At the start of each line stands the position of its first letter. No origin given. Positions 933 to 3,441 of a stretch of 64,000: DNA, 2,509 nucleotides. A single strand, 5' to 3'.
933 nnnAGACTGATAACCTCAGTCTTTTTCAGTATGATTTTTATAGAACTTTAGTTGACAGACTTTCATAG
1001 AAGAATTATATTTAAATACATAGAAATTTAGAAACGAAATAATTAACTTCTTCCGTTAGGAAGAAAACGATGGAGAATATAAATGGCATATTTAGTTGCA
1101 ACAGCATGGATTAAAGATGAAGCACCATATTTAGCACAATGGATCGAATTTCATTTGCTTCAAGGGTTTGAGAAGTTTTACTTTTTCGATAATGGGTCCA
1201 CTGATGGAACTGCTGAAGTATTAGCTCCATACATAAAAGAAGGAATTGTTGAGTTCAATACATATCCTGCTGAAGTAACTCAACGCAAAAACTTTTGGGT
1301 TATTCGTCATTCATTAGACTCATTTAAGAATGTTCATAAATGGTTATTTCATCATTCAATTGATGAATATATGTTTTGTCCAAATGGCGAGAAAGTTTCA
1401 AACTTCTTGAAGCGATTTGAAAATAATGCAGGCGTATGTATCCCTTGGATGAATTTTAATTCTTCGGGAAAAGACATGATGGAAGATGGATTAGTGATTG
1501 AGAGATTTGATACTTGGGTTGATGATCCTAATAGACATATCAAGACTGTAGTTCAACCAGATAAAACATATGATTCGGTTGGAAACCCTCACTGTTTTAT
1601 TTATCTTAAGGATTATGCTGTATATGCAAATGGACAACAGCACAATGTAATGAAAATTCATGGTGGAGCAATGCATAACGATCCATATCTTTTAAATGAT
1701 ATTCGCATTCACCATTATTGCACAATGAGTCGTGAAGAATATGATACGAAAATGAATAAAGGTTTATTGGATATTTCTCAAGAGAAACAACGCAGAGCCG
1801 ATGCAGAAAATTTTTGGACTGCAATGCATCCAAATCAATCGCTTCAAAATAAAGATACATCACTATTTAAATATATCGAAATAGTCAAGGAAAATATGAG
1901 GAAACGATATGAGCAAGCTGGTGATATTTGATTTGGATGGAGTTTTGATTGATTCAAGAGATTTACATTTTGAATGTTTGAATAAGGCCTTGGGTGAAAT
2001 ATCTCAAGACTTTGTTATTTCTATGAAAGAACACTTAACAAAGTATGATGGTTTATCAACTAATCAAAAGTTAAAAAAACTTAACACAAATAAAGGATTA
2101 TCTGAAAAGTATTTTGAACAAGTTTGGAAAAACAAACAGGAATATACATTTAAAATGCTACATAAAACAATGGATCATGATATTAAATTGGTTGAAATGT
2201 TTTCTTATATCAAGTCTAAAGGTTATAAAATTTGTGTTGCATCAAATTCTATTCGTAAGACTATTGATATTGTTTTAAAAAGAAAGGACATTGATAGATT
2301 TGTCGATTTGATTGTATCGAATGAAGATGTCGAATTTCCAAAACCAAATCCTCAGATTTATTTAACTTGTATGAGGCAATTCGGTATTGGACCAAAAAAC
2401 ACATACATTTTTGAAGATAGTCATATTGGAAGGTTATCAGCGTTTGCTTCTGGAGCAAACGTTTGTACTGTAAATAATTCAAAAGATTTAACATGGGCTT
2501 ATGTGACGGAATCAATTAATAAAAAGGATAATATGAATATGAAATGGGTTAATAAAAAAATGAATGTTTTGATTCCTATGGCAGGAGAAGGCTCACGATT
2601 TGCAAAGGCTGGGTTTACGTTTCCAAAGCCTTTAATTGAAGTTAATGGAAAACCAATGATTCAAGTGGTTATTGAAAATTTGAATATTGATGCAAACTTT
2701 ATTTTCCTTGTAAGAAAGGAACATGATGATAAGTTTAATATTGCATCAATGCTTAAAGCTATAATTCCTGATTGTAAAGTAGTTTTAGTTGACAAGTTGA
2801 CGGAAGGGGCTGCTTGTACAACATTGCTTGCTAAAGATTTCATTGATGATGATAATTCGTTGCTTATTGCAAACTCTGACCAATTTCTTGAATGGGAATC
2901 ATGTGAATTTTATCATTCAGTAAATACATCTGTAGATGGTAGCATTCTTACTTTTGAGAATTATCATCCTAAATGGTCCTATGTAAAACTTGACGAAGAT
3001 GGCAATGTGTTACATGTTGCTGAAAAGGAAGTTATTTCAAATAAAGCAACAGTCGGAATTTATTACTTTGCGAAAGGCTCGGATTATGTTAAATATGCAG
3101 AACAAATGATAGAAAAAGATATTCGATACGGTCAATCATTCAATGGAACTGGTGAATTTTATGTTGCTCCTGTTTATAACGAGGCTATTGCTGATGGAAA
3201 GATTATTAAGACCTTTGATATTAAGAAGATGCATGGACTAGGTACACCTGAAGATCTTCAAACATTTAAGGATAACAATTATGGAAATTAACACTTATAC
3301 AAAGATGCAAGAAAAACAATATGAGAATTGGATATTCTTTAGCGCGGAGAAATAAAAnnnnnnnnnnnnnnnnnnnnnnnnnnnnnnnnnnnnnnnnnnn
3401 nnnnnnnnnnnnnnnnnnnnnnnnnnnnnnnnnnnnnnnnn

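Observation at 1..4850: Radical-SAM / glycosyltransferase / HAD-nucleotidyltransferase / GDPD cluster, with QueC elsewhere: candidate DNA or cell-surface hypermodification pathway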

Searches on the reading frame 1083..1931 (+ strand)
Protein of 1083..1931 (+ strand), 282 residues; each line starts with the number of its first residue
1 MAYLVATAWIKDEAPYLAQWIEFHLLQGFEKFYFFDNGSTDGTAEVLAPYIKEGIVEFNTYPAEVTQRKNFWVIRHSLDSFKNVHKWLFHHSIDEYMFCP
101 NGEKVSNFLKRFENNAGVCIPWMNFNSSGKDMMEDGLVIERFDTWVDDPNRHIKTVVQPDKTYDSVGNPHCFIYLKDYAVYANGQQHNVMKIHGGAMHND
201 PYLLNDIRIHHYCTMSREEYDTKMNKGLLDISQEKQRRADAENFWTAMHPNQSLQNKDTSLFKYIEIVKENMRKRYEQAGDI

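Call 3: search_protein_families(library=pfam, proteins=[window:1083-1931:+], max_evalue=0.1)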
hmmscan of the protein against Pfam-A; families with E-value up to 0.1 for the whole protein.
window:1083-1931:+ (282 aa): 2 families
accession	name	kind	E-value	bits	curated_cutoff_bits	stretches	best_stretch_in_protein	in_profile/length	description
PF01697.33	Glyco_transf_92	-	1.4e-14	54.8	23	1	13-177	16-195/249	Glycosyltransferase family 92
PF13704.12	Glyco_tranf_2_4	-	6.1e-14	52.7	27.5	1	11-108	1-97/98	Glycosyl transferase family 2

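Call 7: search_protein_families(library=ncbifam, proteins=[window:1083-1931:+], max_evalue=0.1)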
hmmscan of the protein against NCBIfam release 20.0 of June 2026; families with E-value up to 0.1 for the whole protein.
window:1083-1931:+ (282 aa): 0 families

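Call 8: search_protein_families(library=phrogs, proteins=[window:1083-1931:+], max_evalue=0.01)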
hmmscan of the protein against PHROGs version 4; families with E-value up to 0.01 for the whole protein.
window:1083-1931:+ (282 aa): 0 families

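Call 90: search_solved_structures(query=window:1083-1928:+, max_evalue=1)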
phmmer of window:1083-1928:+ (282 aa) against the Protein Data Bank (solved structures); distinct sequences matched with E-value up to 1: 1.
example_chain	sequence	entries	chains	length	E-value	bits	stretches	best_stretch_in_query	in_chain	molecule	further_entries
8d3t_A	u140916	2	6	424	0.00037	23.1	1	17-120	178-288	Galactan synthase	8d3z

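Call 103: find_encoding_contigs(protein=window:1083-1931:+, flank=10000, max_places=4)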
Protein window:1083-1931:+ (282 aa): 1 contig read that carries it; 1 place shown.
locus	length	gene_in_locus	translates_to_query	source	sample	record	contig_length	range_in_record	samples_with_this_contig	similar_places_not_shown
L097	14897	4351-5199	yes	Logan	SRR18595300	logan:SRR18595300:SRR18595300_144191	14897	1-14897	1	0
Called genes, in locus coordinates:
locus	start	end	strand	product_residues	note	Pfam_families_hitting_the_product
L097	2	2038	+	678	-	?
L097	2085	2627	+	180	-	-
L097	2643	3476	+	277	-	PF10111:Glyco_tranf_2_2 (faint)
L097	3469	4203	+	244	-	PF04055:Radical_SAM, PF13186:SPASM (weak)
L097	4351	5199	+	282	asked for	PF01697:Glyco_transf_92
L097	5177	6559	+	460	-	PF00702:Hydrolase, PF13419:HAD_2, PF00483:NTP_transferase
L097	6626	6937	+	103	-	-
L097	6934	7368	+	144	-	-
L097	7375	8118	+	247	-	PF00535:Glycos_transf_2 (weak)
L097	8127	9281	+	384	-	-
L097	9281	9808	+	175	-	-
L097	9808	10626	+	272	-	PF19835:SegE_GIY-YIG (faint)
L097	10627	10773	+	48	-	-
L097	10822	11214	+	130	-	PF01818:Translat_reg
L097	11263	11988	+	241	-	-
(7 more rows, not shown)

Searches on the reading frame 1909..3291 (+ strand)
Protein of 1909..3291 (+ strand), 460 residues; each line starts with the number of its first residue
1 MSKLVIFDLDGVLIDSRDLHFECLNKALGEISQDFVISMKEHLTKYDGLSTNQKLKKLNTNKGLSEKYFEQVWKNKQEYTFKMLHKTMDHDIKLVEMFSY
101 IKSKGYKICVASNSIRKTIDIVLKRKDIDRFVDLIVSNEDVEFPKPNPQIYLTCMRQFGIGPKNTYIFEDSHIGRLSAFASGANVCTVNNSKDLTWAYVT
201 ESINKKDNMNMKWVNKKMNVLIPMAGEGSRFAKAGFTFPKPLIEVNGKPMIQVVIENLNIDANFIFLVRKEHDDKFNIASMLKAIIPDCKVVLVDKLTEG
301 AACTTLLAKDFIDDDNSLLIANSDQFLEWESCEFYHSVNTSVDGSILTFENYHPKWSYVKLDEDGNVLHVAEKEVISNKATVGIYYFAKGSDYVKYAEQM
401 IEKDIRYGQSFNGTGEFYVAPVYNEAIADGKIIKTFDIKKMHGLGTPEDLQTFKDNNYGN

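Call 3: search_protein_families(library=pfam, proteins=[window:1909-3291:+], max_evalue=0.1)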
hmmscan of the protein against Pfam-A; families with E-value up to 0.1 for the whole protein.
window:1909-3291:+ (460 aa): 6 families
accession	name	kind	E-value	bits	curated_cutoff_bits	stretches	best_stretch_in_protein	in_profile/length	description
PF13419.12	HAD_2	-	2.2e-29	103.3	23.8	1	5-188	1-178/178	Haloacid dehalogenase-like hydrolase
PF00702.32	Hydrolase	-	9.3e-20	72.3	26.4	1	3-173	2-182/191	haloacid dehalogenase-like hydrolase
PF00483.29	NTP_transferase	-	2.6e-10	40.8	21.2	1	224-390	6-183/245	Nucleotidyl transferase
PF12804.13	NTP_transf_3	-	0.00027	21.6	27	1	221-273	2-50/160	MobA-like NTP transferase domain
PF01128.25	IspD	-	0.03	14.5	27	1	219-275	2-58/221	2-C-methyl-D-erythritol 4-phosphate cytidylyltransferase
PF18114.7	Suv3_N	-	0.051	14.1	24.2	1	47-95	35-81/116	Suv3 helical N-terminal domain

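Call 7: search_protein_families(library=ncbifam, proteins=[window:1909-3291:+], max_evalue=0.1)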
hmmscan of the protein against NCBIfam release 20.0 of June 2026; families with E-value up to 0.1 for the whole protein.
window:1909-3291:+ (460 aa): 57 families (the best 25 are shown)
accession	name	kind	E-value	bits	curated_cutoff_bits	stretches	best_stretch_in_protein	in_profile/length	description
TIGR02009.1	PGMB-YQAB-SF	subfamily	1.2e-29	103.8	153.35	1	5-187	4-185/186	beta-phosphoglucomutase family hydrolase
TIGR01990.1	bPGM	equivalog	3.9e-23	82.4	189.4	1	3-185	2-183/187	beta-phosphoglucomutase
NF008087.0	PRK10826.1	equivalog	8.3e-21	74.6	191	1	4-197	9-203/222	hexitol phosphatase HxpB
NF046057.1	bifunc_MtlD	equivalog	2.2e-17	62.7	800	1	5-194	10-197/683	bifunctional mannitol-1-phosphate dehydrogenase/phosphatase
NF009804.0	PRK13288.1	equivalog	3.6e-16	59.3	218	1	4-189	5-182/215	pyrophosphatase PpaX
NF053653.1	InDiPhoBT2121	equivalog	5.8e-16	58.7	245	1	3-190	2-188/216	inorganic diphosphatase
TIGR02253.1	CTE7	subfamily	7.9e-15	55.2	169.75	1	3-165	3-170/221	TIGR02253 family HAD-type hydrolase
NF008000.0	PRK10725.1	equivalog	3.8e-13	50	215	1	5-188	8-185/188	fructose-1-phosphate/6-phosphogluconate phosphatase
NF009695.0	PRK13222.1-2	equivalog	7.4e-13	48.5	225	1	3-188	7-193/226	phosphoglycolate phosphatase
TIGR01208.1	rmlA_long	equivalog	9.7e-13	47.7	320.25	1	221-389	3-176/353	glucose-1-phosphate thymidylyltransferase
TIGR03992.1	Arch_glmU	subfamily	2.1e-12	46.7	292.1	1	218-389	1-170/393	bifunctional sugar-1-phosphate nucleotidylyltransferase/acetyltransferase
TIGR01509.1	HAD-SF-IA-v3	subfamily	2.6e-10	40.7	29.4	1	76-187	52-153/154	HAD-IA family hydrolase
NF007854.0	PRK10563.1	equivalog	7.4e-10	38.9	211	1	4-200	6-200/221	6-phosphogluconate phosphatase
NF041173.1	Sug_nt_acttase_Thmprot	equivalog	1.2e-09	37.6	600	1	218-399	1-178/405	bifunctional sugar-1-phosphate nucleotidylyltransferase/acetyltransferase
NF008610.0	PRK11587.1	equivalog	1.7e-09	37.4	282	1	3-194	4-187/219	sugar phosphatase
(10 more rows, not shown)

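Call 8: search_protein_families(library=phrogs, proteins=[window:1909-3291:+], max_evalue=0.01)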
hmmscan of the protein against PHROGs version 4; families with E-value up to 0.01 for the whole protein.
window:1909-3291:+ (460 aa): 5 families
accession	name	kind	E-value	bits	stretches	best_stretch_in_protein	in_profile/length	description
phrog_3980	-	unknown function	7.1e-75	253.5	1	216-454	1-244/495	-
phrog_8468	-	other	3.4e-34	119.5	1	3-205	8-209/221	HAD-superfamily hydrolase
phrog_29467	-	unknown function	5.3e-30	105.7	1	37-206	3-172/178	-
phrog_16932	-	unknown function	0.00017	21.6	1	78-179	30-133/480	-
phrog_415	-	other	0.0052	17.5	0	1-27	20-46/218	polynucleotide kinase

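Call 9: search_dna_similar(query=window:1909-3291:+, collection=phages, mode=protein, max_rows=30)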
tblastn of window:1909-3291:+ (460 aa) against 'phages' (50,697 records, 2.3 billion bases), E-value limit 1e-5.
Records with a match: 53; places in all: 68; records where one place covers at least 80% of the query: 12.
Best place of each record, by identity: <60% 53.
By first word of the organism name: Synechococcus 19; Listeria 15; Bacteriophage 9; Enterococcus 5; Ralstonia 2; Acinetobacter 2; Staphylococcus 1.
By host as written in the record: Listeria monocytogenes 15; - 14; Synechococcus sp. 5; Enterococcus faecalis 4; Parasynechococcus marenigrum WH 8102 3; Synechococcus sp. WH 7803 2; Synechoccus sp. 2; Synechococcus str. WH8109 2; and 4 more.
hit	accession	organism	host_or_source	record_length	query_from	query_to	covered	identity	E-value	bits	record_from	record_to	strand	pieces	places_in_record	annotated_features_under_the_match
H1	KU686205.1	Synechococcus phage S-CAM9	Synechococcus sp.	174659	1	459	100%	53.1%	5e-137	440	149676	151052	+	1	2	nucleoside-diphosphate-sugar pyrophosphorylase | hypothetical protein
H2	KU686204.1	Synechococcus phage S-CAM9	Synechococcus sp.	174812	1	459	100%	53.1%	5e-137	440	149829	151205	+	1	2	nucleoside-diphosphate-sugar pyrophosphorylase | hypothetical protein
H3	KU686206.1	Synechococcus phage S-CAM9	Synechococcus sp.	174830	1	459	100%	53.1%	5e-137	440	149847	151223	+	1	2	nucleoside-diphosphate-sugar pyrophosphorylase | hypothetical protein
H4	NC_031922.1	Synechococcus phage S-CAM9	Synechococcus sp.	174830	1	459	100%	53.1%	5e-137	440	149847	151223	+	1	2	nucleoside-diphosphate-sugar pyrophosphorylase | hypothetical protein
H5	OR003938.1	Synechococcus phage DSL-LC03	Synechococcus sp.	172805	1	459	100%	53.1%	9e-136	437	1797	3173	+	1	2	glucose-1-phosphate thymidylyltransferase | hypothetical protein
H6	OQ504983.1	Synechococcus phage S-8S55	Parasynechococcus marenigrum WH 8102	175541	1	459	100%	52.9%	1e-136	439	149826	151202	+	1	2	HAD-superfamily hydrolase | hypothetical protein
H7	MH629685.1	Synechococcus virus S-PRM1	Synechococcus sp. WH 7803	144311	1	459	100%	52.5%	1e-135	436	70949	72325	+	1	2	hypothetical protein (x2)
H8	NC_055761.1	Synechococcus virus S-PRM1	Synechococcus sp. WH 7803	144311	1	459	100%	52.5%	1e-135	436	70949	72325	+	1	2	hypothetical protein (x2)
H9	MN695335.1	Synechococcus phage B23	Synechoccus sp.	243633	4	453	98%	53.3%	2e-133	430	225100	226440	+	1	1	glucose-1-phosphate thymidylyltransferase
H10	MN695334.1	Synechococcus phage B3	Synechoccus sp.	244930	4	453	98%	53.3%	2e-133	430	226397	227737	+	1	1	glucose-1-phosphate thymidylyltransferase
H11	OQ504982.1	Synechococcus phage S-8S53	Parasynechococcus marenigrum WH 8102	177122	1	459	100%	45.9%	5e-136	521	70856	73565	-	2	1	nucleoside-diphosphate-sugar pyrophosphorylase | hypothetical protein (x2) | HAD-superfamily hydrolase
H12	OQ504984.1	Synechococcus phage S-8S56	Parasynechococcus marenigrum WH 8102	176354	1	459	100%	45.7%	5e-136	521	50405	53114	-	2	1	HAD-superfamily hydrolase (x2) | hypothetical protein (x2)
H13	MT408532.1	Synechococcus phage SynMITS9220M01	Synechococcus sp. MIT S9220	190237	220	456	52%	44.2%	5e-48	182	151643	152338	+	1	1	phosphatase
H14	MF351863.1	Synechococcus phage Bellamy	Synechococcus str. WH8109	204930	220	456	52%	42.5%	2e-44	172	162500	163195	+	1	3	206: phosphatase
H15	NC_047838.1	Synechococcus phage Bellamy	Synechococcus str. WH8109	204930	220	456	52%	42.5%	2e-44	172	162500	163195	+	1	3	206: phosphatase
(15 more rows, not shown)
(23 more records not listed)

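Call 11: get_annotated_region(hit=H4, flank=8000)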
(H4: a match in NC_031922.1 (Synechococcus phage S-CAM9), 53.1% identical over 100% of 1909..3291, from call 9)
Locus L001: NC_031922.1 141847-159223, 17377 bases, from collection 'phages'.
description: Synechococcus phage S-CAM9 isolate 1109NB16, complete genome.
organism: Synechococcus phage S-CAM9 (NCBI taxid 1883369)
taxonomy: Viruses; Duplodnaviria; Heunggongvirae; Uroviricota; Caudoviricetes; Kyanoviridae; Kanaloavirus; Kanaloavirus scam9
host: Synechococcus sp.; source: -; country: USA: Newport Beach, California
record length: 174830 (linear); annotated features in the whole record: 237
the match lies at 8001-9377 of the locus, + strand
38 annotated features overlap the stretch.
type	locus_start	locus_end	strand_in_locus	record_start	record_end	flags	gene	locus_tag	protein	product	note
CDS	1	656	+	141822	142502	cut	-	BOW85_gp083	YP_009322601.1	minor coat protein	-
CDS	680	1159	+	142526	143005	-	-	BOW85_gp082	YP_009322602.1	NAD synthetase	Annotated in some cyanophage as NAD synthetase; gp202, GIY-YIG_SF Superfamily protein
CDS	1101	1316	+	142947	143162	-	-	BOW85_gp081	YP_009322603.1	hypothetical protein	-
CDS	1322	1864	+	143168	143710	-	-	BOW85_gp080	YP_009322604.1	hypothetical protein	gp214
tRNA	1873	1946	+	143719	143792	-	-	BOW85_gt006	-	tRNA-Arg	tRNA-Arg-TCT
CDS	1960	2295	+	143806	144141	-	-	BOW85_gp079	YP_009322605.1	hypothetical protein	gp136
CDS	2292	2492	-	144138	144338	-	-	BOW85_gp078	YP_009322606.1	hypothetical protein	-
tRNA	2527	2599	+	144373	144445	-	-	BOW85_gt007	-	tRNA-Asn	tRNA-Asn-GTT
tRNA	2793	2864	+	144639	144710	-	-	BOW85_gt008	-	tRNA-Val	tRNA-Val-TAC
CDS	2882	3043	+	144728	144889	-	-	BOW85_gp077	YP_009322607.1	hypothetical protein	-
CDS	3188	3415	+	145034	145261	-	-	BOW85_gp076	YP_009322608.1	hypothetical protein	-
CDS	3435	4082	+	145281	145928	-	-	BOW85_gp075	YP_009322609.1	transaldolase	-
CDS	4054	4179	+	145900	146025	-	-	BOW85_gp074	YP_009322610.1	hypothetical protein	-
CDS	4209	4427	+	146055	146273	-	-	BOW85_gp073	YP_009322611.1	hypothetical protein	-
CDS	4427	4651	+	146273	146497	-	-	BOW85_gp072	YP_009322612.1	hypothetical protein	-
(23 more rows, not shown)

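Call 12: get_annotated_region(hit=H8, flank=8000)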
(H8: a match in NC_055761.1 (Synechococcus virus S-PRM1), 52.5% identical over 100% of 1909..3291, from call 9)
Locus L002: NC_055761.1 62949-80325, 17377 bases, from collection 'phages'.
description: Synechococcus virus S-PRM1, complete genome.
organism: Synechococcus virus S-PRM1 (NCBI taxid 2100130)
taxonomy: Viruses; Duplodnaviria; Heunggongvirae; Uroviricota; Caudoviricetes; Kyanoviridae; Makelovirus; Makelovirus prm1
host: Synechococcus sp. WH 7803; source: sea water; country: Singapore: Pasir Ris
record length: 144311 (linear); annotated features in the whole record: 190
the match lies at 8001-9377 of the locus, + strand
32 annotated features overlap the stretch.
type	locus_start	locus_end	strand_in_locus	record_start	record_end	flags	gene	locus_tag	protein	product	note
CDS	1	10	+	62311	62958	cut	-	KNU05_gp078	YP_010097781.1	DNA endonuclease V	-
CDS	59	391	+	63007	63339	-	-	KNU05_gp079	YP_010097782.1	hypothetical protein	-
CDS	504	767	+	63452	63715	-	-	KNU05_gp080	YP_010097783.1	hypothetical protein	-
CDS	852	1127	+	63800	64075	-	-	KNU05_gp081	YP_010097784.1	hypothetical protein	-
CDS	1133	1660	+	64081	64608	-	-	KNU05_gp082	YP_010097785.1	hypothetical protein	-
CDS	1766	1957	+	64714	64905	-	-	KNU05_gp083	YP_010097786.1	hypothetical protein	-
CDS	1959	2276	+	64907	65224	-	-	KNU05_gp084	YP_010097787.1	hypothetical protein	-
CDS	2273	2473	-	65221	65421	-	-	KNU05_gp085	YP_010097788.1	glycosyltransferase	-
CDS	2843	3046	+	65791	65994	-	-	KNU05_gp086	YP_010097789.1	glycosyltransferase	-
CDS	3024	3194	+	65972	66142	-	-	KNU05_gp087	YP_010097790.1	DUF680 domain-containing protein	-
CDS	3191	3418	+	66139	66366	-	-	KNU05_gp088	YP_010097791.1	hypothetical protein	-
CDS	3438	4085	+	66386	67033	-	-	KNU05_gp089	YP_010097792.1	transaldolase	-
CDS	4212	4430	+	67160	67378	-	-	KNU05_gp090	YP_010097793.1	hypothetical protein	-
CDS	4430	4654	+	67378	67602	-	-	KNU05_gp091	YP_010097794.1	hypothetical protein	-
CDS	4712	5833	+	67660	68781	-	-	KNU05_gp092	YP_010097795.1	nucleotide-sugar epimerase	-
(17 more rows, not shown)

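Call 31: search_solved_structures(query=window:1909-3291:+, max_evalue=0.001, show_alignments=0)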
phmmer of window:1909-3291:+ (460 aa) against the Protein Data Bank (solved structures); distinct sequences matched with E-value up to 0.001: 56.
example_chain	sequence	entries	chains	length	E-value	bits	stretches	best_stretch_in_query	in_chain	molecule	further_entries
4evw_A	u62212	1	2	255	1.2e-19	73.7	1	220-434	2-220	Nucleoside-diphosphate-sugar pyrophosphorylase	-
3kbb_A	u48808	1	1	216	1.4e-15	60.3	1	4-183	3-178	Phosphorylated carbohydrates phosphatase TM_1254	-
6hdi_A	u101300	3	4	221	9.5e-15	57.6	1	1-194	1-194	Beta-phosphoglucomutase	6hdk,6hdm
6hdh_A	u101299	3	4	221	1.4e-14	57.1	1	1-194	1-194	Beta-phosphoglucomutase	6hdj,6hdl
3e58_A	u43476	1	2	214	1.4e-14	57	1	3-190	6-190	putative Beta-phosphoglucomutase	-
6h8y_A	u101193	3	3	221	1.4e-14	57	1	1-194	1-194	Beta-phosphoglucomutase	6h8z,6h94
1lvh_A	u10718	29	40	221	1.4e-14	57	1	1-194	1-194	beta-phosphoglucomutase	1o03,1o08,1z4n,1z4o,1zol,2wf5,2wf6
5olw_A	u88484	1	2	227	1.5e-14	57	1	1-194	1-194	Beta-phosphoglucomutase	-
3fm9_A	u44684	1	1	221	2.7e-14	56.1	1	1-194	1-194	Beta-phosphoglucomutase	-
6hdf_A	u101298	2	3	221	6.9e-14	54.7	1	1-194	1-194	Beta-phosphoglucomutase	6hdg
5o6p_A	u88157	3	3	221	7e-14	54.7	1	1-194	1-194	Beta-phosphoglucomutase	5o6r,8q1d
5ojz_A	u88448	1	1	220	7e-14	54.7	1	1-194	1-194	Beta-phosphoglucomutase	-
6i03_A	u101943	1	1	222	7.1e-14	54.7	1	1-194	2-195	Beta-phosphoglucomutase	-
5ok0_A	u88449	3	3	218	7.1e-14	54.7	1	1-194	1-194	Beta-phosphoglucomutase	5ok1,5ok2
6h90_A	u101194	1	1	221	9.6e-14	54.3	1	1-194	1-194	Beta-phosphoglucomutase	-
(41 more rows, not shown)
